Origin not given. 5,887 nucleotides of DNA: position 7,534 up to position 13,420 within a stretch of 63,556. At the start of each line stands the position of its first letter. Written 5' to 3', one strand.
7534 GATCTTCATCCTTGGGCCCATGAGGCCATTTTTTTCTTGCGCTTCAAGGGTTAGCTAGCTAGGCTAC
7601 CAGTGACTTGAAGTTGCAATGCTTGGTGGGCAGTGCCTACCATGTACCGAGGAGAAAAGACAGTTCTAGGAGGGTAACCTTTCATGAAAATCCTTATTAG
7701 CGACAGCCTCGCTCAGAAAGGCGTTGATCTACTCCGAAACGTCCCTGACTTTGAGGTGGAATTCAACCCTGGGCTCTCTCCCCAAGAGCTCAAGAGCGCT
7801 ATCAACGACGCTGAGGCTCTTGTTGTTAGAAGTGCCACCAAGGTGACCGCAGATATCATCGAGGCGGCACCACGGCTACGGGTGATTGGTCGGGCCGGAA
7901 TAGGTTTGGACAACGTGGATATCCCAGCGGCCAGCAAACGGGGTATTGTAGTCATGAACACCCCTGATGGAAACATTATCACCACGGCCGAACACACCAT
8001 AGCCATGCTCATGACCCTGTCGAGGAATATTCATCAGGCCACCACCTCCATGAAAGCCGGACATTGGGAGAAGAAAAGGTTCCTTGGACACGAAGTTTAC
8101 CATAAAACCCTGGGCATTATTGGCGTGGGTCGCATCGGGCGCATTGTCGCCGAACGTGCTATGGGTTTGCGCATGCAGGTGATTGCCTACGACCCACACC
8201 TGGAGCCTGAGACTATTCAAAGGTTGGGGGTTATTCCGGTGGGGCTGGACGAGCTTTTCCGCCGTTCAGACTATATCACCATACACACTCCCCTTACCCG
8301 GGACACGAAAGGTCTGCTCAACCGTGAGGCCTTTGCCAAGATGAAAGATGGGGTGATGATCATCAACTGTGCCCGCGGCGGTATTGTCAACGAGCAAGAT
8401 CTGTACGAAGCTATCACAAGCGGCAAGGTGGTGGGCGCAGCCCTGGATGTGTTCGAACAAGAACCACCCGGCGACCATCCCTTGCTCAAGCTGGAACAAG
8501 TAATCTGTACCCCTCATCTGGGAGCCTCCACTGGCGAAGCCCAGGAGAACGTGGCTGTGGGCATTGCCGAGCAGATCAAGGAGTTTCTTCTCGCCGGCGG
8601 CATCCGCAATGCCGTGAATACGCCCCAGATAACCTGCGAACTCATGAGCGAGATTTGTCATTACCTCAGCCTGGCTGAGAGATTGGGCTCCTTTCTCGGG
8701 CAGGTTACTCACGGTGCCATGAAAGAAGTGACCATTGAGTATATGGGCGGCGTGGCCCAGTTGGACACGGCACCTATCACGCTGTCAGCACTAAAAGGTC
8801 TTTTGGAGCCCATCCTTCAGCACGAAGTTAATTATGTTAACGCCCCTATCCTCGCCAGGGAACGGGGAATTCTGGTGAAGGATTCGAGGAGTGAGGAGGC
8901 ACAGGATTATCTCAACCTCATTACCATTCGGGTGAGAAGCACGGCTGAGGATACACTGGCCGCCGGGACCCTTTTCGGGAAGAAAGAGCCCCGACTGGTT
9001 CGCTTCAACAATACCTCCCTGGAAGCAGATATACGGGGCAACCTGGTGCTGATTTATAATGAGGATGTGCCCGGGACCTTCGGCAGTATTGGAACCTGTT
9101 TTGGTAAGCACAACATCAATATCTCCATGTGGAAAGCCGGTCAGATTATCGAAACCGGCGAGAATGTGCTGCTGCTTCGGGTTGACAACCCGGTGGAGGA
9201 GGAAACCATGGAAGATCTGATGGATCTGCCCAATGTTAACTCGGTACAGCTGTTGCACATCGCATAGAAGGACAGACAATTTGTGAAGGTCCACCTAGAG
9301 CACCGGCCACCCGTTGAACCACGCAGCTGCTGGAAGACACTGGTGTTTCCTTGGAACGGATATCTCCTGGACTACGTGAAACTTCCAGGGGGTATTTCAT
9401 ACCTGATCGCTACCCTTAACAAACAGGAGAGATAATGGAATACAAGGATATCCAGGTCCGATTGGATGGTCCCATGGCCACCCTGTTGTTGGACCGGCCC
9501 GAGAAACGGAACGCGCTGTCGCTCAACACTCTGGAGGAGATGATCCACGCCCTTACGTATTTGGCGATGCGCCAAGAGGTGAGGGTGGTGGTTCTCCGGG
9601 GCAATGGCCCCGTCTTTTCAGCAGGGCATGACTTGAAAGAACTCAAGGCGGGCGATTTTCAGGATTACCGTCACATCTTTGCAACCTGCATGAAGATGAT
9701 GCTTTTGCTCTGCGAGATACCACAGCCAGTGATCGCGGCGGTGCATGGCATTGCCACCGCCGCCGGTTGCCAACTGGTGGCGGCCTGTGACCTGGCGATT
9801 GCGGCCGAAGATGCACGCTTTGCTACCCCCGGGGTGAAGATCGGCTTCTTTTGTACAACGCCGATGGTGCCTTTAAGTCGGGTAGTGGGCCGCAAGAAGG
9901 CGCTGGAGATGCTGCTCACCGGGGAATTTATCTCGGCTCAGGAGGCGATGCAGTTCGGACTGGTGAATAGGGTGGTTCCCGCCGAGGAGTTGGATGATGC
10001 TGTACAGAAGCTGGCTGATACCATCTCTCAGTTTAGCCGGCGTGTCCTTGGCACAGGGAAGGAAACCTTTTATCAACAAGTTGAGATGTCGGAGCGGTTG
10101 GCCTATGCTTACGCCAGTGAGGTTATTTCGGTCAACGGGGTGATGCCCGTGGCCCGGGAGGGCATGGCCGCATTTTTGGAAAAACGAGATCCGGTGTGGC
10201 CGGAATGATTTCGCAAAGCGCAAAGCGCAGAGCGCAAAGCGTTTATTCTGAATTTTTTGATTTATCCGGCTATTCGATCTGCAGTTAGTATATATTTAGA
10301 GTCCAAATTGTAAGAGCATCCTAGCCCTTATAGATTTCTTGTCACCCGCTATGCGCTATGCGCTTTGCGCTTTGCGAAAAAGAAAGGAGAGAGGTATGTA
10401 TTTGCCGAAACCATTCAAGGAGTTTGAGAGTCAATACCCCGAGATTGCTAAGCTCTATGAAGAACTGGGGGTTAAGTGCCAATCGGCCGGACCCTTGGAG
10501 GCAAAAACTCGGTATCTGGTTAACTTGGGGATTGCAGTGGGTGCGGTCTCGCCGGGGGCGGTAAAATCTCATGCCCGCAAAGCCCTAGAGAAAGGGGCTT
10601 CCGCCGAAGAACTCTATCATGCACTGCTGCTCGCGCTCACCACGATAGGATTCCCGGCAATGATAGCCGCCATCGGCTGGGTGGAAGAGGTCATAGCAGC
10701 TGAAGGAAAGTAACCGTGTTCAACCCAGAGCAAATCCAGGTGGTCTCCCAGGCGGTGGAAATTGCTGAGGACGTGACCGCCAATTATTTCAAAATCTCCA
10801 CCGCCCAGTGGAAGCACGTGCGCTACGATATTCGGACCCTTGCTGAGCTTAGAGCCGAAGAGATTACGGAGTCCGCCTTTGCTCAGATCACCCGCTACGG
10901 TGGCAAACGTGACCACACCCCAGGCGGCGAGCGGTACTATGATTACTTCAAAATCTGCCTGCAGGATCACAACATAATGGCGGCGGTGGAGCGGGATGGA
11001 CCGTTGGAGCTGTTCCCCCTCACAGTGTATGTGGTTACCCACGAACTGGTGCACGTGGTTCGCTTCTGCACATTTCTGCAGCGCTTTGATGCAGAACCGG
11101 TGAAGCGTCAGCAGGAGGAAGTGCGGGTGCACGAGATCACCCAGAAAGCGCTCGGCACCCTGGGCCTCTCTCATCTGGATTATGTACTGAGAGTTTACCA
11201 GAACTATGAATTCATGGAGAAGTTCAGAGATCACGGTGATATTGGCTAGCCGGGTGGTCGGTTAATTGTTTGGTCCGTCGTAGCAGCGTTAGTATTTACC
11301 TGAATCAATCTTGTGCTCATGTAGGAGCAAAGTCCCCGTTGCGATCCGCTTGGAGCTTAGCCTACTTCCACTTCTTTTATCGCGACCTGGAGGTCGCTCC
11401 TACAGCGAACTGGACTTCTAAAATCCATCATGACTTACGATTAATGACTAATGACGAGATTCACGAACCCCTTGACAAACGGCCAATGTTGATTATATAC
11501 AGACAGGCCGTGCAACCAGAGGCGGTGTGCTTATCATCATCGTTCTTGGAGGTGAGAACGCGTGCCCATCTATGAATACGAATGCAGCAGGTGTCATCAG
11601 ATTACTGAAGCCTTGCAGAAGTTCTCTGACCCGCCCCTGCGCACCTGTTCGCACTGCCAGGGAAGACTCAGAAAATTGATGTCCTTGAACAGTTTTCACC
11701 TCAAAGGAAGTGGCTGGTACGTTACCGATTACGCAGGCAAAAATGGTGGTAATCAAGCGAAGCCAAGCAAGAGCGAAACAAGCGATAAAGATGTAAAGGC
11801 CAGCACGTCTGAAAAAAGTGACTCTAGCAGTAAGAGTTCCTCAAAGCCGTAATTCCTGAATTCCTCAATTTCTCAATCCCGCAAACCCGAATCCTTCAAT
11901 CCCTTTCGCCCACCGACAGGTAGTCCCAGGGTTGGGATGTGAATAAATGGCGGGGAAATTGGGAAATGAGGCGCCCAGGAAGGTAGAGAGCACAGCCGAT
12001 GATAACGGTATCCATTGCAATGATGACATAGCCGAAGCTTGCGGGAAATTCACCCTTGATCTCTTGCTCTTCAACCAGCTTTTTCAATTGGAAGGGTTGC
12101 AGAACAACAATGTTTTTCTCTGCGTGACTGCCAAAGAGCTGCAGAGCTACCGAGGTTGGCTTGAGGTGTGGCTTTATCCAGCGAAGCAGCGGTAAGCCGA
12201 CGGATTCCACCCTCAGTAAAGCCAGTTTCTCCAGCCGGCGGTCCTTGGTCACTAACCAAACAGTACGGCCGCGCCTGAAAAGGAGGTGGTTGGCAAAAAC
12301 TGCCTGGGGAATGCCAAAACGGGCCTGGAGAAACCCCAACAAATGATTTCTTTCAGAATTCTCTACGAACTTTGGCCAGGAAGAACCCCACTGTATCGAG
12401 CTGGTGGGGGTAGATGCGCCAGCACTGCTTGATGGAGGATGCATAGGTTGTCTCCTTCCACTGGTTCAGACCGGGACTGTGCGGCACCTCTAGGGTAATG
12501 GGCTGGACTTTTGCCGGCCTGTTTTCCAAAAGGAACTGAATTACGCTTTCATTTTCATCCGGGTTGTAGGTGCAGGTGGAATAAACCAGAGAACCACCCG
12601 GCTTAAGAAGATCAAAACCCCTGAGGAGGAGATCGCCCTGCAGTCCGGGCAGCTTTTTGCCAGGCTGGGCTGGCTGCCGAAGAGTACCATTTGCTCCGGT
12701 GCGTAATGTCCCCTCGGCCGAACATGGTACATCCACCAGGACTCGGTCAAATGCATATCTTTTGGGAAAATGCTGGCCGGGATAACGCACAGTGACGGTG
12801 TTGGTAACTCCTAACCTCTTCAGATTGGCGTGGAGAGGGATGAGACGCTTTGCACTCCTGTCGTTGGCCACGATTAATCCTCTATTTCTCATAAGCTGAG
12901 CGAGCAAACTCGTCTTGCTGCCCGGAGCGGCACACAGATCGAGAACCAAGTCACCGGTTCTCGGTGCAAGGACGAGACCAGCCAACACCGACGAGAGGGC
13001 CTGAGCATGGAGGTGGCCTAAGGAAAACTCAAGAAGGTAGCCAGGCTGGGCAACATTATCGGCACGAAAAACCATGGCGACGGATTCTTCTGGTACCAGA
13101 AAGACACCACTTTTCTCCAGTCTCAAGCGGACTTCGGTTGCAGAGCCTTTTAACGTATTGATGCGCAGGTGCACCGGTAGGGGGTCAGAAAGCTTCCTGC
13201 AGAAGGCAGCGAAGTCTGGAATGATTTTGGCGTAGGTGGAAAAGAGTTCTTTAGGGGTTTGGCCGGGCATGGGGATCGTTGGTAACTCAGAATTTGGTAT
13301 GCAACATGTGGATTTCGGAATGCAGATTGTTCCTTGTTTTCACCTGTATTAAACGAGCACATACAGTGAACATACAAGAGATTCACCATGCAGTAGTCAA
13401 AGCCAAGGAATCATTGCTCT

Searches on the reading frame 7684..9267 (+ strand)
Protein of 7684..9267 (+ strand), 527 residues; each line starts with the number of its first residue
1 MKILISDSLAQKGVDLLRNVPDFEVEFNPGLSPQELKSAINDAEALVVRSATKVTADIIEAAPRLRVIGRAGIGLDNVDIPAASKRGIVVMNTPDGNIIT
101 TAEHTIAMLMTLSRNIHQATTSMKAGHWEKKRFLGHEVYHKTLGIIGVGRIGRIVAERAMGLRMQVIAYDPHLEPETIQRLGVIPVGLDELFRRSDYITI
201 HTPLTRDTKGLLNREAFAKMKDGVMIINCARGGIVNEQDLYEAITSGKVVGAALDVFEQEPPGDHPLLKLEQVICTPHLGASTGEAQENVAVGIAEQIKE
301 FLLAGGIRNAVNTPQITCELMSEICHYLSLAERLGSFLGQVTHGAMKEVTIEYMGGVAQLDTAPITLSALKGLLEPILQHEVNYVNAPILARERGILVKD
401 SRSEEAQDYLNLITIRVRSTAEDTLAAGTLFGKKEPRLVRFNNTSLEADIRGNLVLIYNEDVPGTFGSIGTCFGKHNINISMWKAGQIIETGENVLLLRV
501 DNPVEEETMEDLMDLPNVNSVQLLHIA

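Call 89: search_protein_families(library=pfam, proteins=[window:7684-9267:+], max_evalue=0.0001)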
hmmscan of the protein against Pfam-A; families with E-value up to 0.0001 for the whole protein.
window:7684-9267:+ (527 aa): 3 families
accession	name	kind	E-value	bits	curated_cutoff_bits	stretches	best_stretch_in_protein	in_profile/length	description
PF02826.25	2-Hacid_dh_C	-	1.9e-64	216.8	25.1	1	106-280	1-178/178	D-isomer specific 2-hydroxyacid dehydrogenase, NAD binding domain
PF00389.36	2-Hacid_dh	-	2.2e-38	131.4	24.6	1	3-312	1-134/134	D-isomer specific 2-hydroxyacid dehydrogenase, catalytic domain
PF19304.4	PGDH_inter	-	3.3e-37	127.6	27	1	325-441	3-118/119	D-3-phosphoglycerate dehydrogenase intervening domain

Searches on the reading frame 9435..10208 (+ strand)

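Call 89: search_protein_families(library=pfam, proteins=[window:9435-10208:+], max_evalue=0.0001)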
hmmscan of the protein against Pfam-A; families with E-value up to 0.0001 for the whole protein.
window:9435-10208:+ (257 aa): 2 families
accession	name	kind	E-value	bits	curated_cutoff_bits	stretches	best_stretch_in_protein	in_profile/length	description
PF00378.25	ECH_1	-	5.5e-57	193.4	27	1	15-256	7-249/251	Enoyl-CoA hydratase/isomerase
PF16113.10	ECH_2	-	1.5e-30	107.3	27.2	1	15-201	2-192/335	Enoyl-CoA hydratase/isomerase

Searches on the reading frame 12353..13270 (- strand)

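Call 89: search_protein_families(library=pfam, proteins=[window:12353-13270:-], max_evalue=0.0001)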
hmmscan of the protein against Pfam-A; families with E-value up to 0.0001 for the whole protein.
window:12353-13270:- (305 aa): 2 families
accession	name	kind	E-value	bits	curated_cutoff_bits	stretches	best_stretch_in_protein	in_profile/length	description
PF01189.24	Methyltr_RsmB-F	-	8.1e-50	169.7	27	1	99-301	2-198/199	16S rRNA methyltransferase RsmB/F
PF01728.25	FtsJ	-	4.9e-05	23.8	24.1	1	105-248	21-152/181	FtsJ-like methyltransferase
